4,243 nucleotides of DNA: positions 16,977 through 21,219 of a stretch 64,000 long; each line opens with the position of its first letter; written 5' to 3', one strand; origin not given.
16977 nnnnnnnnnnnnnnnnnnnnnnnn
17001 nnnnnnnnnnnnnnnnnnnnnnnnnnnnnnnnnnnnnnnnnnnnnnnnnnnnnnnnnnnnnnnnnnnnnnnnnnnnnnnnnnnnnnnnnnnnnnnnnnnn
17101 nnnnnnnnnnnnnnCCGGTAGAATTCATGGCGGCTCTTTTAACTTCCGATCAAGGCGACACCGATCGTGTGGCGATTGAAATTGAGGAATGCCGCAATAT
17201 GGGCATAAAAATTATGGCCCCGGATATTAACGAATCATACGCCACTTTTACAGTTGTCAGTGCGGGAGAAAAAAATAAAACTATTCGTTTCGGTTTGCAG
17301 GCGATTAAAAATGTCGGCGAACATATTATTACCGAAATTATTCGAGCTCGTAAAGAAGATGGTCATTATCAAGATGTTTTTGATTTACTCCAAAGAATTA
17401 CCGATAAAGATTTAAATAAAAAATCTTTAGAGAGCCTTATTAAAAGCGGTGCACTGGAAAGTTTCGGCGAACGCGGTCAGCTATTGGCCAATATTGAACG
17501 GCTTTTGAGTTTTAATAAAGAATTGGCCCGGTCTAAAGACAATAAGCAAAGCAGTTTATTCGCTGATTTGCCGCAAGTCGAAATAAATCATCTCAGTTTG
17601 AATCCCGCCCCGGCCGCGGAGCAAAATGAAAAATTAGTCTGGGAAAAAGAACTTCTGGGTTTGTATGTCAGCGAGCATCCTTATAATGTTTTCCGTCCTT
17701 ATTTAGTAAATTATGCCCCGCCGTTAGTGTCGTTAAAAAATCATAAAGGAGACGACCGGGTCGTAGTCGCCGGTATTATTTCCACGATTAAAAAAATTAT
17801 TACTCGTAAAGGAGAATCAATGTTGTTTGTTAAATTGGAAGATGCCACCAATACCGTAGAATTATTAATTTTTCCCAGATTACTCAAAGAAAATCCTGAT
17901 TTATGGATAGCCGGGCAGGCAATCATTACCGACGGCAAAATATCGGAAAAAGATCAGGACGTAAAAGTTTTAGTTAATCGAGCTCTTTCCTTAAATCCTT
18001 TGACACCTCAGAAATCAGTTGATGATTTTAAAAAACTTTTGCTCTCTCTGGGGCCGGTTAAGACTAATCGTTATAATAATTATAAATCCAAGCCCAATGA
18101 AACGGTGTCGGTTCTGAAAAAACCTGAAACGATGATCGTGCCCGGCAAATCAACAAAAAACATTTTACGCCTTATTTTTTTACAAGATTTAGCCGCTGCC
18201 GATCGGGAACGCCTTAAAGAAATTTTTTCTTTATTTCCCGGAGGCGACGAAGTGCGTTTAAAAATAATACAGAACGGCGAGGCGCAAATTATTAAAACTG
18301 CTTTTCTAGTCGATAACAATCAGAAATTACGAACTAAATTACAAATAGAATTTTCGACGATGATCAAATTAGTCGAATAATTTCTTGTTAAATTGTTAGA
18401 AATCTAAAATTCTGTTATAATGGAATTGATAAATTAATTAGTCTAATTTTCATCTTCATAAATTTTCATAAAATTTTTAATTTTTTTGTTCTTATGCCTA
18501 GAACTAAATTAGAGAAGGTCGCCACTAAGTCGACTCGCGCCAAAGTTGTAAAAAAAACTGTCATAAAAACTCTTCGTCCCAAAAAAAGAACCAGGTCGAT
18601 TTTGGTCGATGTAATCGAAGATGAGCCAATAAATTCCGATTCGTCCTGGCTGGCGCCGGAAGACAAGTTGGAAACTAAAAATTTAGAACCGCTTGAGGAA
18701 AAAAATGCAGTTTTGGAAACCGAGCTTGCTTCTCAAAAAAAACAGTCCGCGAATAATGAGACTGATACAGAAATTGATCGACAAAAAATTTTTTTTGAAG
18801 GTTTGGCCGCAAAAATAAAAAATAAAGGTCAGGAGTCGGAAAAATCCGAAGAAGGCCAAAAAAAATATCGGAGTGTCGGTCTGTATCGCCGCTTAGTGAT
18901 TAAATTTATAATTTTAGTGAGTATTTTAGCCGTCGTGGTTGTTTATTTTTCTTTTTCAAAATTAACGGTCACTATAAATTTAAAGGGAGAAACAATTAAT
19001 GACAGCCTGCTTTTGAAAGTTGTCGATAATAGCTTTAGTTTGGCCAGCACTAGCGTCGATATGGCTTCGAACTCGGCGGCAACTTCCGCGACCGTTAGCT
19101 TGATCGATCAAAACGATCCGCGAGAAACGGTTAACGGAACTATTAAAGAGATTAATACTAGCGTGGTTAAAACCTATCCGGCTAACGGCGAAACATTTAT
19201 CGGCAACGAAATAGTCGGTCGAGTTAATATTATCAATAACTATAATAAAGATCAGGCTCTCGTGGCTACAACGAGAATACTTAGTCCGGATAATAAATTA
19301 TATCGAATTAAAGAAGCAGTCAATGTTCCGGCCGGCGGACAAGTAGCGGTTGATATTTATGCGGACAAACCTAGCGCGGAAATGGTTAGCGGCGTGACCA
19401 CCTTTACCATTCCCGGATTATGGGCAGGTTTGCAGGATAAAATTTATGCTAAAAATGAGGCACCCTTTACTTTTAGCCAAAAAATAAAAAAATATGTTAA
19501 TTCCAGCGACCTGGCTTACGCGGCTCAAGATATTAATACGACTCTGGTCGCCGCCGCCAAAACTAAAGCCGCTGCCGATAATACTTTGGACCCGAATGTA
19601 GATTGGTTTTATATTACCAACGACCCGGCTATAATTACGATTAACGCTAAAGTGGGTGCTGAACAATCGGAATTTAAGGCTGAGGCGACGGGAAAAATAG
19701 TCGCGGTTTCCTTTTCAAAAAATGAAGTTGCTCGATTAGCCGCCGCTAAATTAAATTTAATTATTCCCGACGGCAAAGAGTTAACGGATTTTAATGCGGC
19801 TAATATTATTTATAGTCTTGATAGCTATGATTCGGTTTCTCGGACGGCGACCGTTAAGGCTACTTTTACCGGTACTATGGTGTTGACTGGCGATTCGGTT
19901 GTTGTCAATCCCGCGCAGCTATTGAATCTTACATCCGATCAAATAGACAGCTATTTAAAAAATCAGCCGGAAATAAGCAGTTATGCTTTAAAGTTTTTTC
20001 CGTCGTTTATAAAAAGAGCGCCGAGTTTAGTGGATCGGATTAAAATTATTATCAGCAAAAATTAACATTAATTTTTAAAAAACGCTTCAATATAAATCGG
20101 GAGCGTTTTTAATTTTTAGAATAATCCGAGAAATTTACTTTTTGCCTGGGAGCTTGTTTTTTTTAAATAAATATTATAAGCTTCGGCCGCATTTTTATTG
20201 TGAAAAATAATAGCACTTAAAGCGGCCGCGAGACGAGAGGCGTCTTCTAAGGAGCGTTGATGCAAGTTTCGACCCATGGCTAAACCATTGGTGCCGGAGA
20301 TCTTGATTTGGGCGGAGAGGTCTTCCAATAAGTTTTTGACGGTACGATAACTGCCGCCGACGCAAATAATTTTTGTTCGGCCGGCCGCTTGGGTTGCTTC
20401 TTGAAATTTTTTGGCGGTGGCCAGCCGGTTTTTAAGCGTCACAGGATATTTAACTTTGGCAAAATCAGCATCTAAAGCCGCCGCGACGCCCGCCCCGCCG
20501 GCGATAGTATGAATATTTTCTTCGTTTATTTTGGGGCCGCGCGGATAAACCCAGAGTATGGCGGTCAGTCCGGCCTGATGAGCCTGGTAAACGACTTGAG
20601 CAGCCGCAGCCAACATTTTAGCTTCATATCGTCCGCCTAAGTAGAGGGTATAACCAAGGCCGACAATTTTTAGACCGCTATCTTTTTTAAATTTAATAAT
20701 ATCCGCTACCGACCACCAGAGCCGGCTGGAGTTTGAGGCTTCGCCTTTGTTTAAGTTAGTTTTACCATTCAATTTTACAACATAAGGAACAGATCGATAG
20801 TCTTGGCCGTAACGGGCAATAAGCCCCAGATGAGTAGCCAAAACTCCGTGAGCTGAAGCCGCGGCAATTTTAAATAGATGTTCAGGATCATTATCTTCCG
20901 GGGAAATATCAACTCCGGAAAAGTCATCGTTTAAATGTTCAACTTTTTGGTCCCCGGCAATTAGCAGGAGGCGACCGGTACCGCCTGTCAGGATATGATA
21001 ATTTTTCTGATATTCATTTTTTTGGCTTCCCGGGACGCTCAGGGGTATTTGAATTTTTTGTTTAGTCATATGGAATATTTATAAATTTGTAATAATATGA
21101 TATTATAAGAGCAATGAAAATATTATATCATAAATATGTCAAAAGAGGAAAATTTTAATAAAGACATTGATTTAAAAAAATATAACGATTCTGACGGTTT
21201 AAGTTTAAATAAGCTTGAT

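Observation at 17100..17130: Essential dnaE interrupted by one in-frame TAG exactly at a conserved tyrosine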

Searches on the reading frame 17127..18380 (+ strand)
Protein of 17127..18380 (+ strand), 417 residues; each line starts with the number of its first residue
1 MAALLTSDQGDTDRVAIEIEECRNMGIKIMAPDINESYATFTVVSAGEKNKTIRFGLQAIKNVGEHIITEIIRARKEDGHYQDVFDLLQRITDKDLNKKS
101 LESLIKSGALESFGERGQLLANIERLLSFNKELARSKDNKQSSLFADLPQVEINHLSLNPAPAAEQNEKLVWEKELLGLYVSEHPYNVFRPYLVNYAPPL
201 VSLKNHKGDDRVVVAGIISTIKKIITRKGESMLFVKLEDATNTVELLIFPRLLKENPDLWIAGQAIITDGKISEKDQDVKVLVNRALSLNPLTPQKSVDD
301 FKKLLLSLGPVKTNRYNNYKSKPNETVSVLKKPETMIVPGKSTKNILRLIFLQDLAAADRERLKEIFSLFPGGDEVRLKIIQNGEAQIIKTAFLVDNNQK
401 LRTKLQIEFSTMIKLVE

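Call 9: find_encoding_contigs(protein=window:17127-18380:+, flank=3000, max_places=10)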
Protein window:17127-18380:+ (417 aa): no gene with exactly this product is on record in the collection.

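Call 30: search_protein_families(library=pfam, proteins=[window:17127-18380:+])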
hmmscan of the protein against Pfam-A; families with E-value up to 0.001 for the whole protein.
window:17127-18380:+ (417 aa): 2 families
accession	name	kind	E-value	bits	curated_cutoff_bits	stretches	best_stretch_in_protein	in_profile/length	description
PF14579.12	HHH_6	-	1.4e-28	99.3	25.6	1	26-116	1-87/90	Helix-hairpin-helix motif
PF01336.31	tRNA_anti-codon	-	3.2e-07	30.6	27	1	212-285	1-71/75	OB-fold nucleic acid binding domain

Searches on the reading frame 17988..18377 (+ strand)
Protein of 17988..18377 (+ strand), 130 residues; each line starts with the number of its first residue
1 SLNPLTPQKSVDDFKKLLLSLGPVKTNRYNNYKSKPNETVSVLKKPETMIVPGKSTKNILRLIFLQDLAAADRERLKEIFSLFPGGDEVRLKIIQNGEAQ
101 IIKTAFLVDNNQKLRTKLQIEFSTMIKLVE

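Call 21: find_related_loci(query=window:17988-18377:+, collection=metagenome_contigs, flank=6000)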
Query seq(130 aa) (130 aa) in metagenome_contigs; peptide patterns used: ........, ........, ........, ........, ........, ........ (x = any residue, [..] = any of these).
429 stretches matched a pattern; 13 encode a relative of the query (tblastn E <= 1e-3); 13 distinct loci.
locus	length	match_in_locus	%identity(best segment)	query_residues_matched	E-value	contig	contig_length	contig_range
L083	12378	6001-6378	55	2-129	1e-31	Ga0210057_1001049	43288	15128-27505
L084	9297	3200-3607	43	2-130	9e-28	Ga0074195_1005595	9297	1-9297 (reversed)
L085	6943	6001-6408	43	2-130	9e-28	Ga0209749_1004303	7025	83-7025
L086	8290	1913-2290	45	2-129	6e-27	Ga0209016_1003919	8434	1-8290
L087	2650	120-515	41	2-130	2e-25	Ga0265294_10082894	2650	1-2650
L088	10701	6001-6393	43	2-129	8e-25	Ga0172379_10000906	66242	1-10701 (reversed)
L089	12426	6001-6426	39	8-130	9e-25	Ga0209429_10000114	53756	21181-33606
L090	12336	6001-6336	40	2-129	1e-24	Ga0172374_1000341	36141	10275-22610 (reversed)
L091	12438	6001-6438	41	1-130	8e-28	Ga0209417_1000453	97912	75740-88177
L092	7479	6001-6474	35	2-130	5e-23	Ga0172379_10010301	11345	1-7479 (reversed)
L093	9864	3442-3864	37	4-130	7e-19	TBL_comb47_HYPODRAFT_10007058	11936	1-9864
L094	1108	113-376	44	2-93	2e-15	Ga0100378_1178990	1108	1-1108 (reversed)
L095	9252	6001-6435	31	1-129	2e-13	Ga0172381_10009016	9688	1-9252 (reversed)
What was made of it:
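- Tried and rejected: A JGI metagenome scan with the variable C-terminal tail found nothing closer than 55 % (call 21), so no further same-species contigs came from there.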

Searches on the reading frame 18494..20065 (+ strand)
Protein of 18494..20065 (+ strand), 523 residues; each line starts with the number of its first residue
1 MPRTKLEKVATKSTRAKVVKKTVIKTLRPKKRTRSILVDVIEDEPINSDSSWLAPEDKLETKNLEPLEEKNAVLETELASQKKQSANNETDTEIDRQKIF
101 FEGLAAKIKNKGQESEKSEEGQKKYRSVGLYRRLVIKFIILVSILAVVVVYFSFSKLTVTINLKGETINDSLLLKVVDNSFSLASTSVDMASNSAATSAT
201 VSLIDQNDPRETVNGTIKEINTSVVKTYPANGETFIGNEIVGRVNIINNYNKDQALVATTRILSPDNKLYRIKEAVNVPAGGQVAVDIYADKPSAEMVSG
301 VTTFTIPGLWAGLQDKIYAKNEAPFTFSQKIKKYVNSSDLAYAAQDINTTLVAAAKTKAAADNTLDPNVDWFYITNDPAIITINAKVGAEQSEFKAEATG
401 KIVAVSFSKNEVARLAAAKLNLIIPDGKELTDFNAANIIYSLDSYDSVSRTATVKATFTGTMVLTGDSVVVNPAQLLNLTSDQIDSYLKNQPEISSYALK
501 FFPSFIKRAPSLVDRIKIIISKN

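Call 22: find_encoding_contigs(protein=window:18494-20065:+, flank=8000, max_places=10)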
Protein window:18494-20065:+ (523 aa): 1 contig read that carries it; 1 place shown.
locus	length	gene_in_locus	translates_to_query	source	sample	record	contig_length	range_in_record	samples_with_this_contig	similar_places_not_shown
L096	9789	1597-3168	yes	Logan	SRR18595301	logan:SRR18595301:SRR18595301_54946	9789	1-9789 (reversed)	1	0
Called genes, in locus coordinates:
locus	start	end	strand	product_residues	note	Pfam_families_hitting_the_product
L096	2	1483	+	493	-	?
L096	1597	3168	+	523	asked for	-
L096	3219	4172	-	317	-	PF01791:DeoC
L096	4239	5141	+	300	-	-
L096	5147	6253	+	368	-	PF01098:FTSW_RODA_SPOVE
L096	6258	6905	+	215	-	PF01386:Ribosomal_L25p, PF14693:Ribosomal_TL5_C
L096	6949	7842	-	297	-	PF17827:PrmC_N, PF13847:Methyltransf_31 (weak)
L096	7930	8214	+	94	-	-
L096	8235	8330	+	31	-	-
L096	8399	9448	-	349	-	PF03462:PCRF, PF00472:RF-1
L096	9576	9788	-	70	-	?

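Call 27: list_cluster_members(proteins=[window:18494-20065:+, window:20116-21069:-, window:25296-26345:-, window:12484-13362:+, window:11684-12448:+, window:22044-23150:+, window:14817-17114:+, window:17127-18380:+, window:23155-23802:+, window:30715-32208:+])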
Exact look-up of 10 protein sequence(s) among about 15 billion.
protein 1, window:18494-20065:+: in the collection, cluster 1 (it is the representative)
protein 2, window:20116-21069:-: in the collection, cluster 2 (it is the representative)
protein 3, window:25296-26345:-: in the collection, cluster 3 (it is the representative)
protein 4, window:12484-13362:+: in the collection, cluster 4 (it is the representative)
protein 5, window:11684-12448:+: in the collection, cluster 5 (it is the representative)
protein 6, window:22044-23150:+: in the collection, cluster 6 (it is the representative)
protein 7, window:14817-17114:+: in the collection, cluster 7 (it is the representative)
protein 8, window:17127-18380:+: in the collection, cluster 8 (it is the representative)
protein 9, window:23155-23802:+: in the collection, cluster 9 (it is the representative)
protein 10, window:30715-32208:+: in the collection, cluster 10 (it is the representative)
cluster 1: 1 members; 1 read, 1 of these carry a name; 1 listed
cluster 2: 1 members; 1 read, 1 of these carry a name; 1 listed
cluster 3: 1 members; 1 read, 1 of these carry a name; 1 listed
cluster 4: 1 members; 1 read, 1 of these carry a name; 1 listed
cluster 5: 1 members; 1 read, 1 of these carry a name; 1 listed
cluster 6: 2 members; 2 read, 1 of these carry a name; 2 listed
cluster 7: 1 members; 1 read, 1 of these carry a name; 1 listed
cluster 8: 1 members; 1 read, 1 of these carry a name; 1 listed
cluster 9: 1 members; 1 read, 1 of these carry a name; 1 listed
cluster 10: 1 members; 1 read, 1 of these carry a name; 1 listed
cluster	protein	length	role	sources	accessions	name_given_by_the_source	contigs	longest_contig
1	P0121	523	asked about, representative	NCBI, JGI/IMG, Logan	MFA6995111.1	MAG: hypothetical protein WC249_01740 [Patescibacteria group bacterium] | hypothetical protein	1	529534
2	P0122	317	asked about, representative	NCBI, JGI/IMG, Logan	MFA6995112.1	MAG: aldolase [Patescibacteria group bacterium] | fructose-bisphosphate aldolase/6-deoxy-5-ketofructose 1-phosphate synthase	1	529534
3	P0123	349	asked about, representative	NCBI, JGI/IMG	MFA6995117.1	MAG: peptide chain release factor 1 [Patescibacteria group bacterium] | peptide chain release factor 1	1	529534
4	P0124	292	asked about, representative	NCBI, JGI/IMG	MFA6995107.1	MAG: ParB/RepB/Spo0J family partition protein [Patescibacteria group bacterium] | ParB family chromosome partitioning protein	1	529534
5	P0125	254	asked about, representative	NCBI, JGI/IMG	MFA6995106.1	MAG: AAA family ATPase [Patescibacteria group bacterium] | chromosome partitioning protein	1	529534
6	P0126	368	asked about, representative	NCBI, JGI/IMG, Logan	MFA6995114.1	MAG: rod shape-determining protein RodA [Patescibacteria group bacterium] | rod shape determining protein RodA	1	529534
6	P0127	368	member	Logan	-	-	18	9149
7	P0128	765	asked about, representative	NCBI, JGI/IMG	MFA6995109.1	MAG: DNA polymerase III subunit alpha [Patescibacteria group bacterium] | DNA polymerase-3 subunit alpha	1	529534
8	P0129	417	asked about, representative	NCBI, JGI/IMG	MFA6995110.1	MAG: OB-fold nucleic acid binding domain-containing protein [Patescibacteria group ... | DNA polymerase-3 subunit alpha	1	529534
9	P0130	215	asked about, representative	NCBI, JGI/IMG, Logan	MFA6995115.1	MAG: 50S ribosomal protein L25 [Patescibacteria group bacterium] | large subunit ribosomal protein L25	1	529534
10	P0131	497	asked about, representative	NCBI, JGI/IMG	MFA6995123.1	MAG: O-antigen ligase family protein [Patescibacteria group bacterium] | hypothetical protein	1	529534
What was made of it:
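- Checked: The window is identical to the public record: the 765-aa and 417-aa products are NCBI MFA6995109.1 and MFA6995110.1 (call 27).
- Tried and rejected: They are in the protein collection, but only from the MAG itself (call 27).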

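Call 34: find_homologous_proteins(query=L096:2-1480:+, max_evalue=1e-60)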
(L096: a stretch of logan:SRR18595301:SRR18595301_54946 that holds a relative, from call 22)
Query L096:2-1480:+ (493 aa): 2137 proteins with E <= 1e-60 among 8000 candidates; the best 120 are listed.
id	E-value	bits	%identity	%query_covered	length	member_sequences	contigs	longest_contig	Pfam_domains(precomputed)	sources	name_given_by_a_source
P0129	7.0e-266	900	100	85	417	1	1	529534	PF14579.13,PF01336.32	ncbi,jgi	ncbi:MAG: OB-fold nucleic acid binding domain-containing protein [Patescibacteria group bacterium]|j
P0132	4.8e-214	730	66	100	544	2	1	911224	PF14579.13,PF01336.32,PF17657.7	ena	-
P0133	3.9e-211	720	66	100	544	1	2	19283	PF14579.13,PF01336.32,PF17657.7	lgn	-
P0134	7.2e-208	709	66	100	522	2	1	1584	PF14579.13,PF01336.32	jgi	-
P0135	8.9e-206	702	65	100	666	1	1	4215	PF14579.13,PF17657.7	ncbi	ncbi:MAG: DNA polymerase III subunit alpha, partial [Patescibacteria group bacterium]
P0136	6.0e-203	693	65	99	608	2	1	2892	PF14579.13,PF17657.7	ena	-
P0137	2.3e-197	675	61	100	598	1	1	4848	PF14579.13,PF01336.32,PF17657.7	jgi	jgi:DNA polymerase-3 subunit alpha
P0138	6.6e-179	614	58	100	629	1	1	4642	PF14579.13,PF01336.32,PF17657.7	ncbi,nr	ncbi:MAG: DNA polymerase III subunit alpha, partial [Candidatus Falkowbacteria bacterium]|nr:DNA pol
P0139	4.1e-178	611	55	98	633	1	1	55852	PF14579.13,PF17657.7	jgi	-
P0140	2.2e-174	599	58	100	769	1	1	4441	PF14579.13,PF01336.32,PF17657.7,PF07733.19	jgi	jgi:DNA polymerase-3 subunit alpha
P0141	9.7e-172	590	56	100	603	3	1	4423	PF14579.13,PF01336.32,PF17657.7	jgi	-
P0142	1.1e-170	587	57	100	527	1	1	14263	PF14579.13,PF01336.32,PF17657.7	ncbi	-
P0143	5.3e-170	584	56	100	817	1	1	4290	PF14579.13,PF01336.32,PF17657.7,PF07733.19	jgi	jgi:DNA polymerase-3 subunit alpha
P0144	7.3e-168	577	56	100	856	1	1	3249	PF14579.13,PF01336.32,PF17657.7,PF07733.19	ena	-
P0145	4.5e-167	575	55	100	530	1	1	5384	PF14579.13,PF01336.32,PF17657.7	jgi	-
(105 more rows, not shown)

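Call 35: find_encoding_contigs(protein=P0132, flank=5000, max_places=3)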
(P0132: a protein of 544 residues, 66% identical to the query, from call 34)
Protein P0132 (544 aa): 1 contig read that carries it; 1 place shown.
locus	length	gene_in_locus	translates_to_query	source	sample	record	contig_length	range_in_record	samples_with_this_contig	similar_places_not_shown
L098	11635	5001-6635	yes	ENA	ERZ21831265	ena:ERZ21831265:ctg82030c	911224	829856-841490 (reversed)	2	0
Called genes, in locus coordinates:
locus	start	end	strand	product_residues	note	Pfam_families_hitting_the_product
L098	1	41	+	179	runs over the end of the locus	-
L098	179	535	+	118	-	-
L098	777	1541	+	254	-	PF00142:Fer4_NifH, PF01656:CbiA, PF02374:ArsA_ATPase, PF06564:CBP_BcsQ, PF09140:MipZ, PF10609:ParA, PF13614:AAA_31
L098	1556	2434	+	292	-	PF02195:ParB_N, PF17762:HTH_ParB, PF23552:ParB_C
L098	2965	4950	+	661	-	PF02811:PHP, PF07733:DNA_pol3_alpha, PF17657:DNA_pol3_finger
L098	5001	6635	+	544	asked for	PF17657:DNA_pol3_finger, PF14579:HHH_6, PF01336:tRNA_anti-codon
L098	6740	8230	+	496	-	-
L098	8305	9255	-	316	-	PF01791:DeoC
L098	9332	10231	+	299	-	-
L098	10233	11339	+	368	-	PF01098:FTSW_RODA_SPOVE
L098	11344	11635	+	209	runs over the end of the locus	PF01386:Ribosomal_L25p, PF14693:Ribosomal_TL5_C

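Call 36: find_encoding_contigs(protein=P0133, flank=5000, max_places=3)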
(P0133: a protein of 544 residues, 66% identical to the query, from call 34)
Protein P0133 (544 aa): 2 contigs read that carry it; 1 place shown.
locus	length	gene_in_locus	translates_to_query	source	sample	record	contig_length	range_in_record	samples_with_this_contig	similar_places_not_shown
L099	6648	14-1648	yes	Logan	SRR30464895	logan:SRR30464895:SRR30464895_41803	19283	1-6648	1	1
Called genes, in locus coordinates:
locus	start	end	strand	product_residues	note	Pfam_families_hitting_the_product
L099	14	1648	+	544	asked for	PF17657:DNA_pol3_finger, PF14579:HHH_6, PF01336:tRNA_anti-codon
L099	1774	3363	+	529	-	-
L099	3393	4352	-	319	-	PF01791:DeoC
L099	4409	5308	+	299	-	-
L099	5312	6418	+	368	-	PF01098:FTSW_RODA_SPOVE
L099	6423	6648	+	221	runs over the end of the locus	PF01386:Ribosomal_L25p, PF14693:Ribosomal_TL5_C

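Call 38: search_protein_families(library=pfam, proteins=[window:18494-20065:+])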
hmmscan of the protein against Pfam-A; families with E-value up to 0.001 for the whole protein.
window:18494-20065:+ (523 aa): 0 families

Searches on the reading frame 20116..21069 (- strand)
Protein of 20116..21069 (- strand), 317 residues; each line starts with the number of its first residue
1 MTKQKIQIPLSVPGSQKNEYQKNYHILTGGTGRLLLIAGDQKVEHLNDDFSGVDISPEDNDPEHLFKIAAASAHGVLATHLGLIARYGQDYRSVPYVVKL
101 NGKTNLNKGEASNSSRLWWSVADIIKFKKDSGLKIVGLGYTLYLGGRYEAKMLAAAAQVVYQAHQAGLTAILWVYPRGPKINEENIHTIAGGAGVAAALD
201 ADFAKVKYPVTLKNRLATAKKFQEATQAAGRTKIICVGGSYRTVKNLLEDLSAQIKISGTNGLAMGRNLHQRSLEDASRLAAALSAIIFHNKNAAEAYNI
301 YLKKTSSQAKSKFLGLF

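Call 24: find_encoding_contigs(protein=window:20116-21069:-, flank=8000, max_places=10)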
Protein window:20116-21069:- (317 aa): 1 contig read that carries it; 1 place shown.
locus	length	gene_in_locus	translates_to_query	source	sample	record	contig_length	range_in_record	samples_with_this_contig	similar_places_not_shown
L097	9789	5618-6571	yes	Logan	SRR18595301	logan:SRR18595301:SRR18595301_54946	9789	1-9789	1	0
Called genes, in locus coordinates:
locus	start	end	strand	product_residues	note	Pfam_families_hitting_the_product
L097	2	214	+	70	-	?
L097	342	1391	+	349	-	PF03462:PCRF, PF00472:RF-1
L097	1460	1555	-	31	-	-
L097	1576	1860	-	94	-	-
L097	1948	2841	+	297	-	PF17827:PrmC_N, PF13847:Methyltransf_31 (weak)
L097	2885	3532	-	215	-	PF01386:Ribosomal_L25p, PF14693:Ribosomal_TL5_C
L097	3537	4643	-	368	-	PF01098:FTSW_RODA_SPOVE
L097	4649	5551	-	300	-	-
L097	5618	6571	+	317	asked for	PF01791:DeoC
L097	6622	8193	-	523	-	-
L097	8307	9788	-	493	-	?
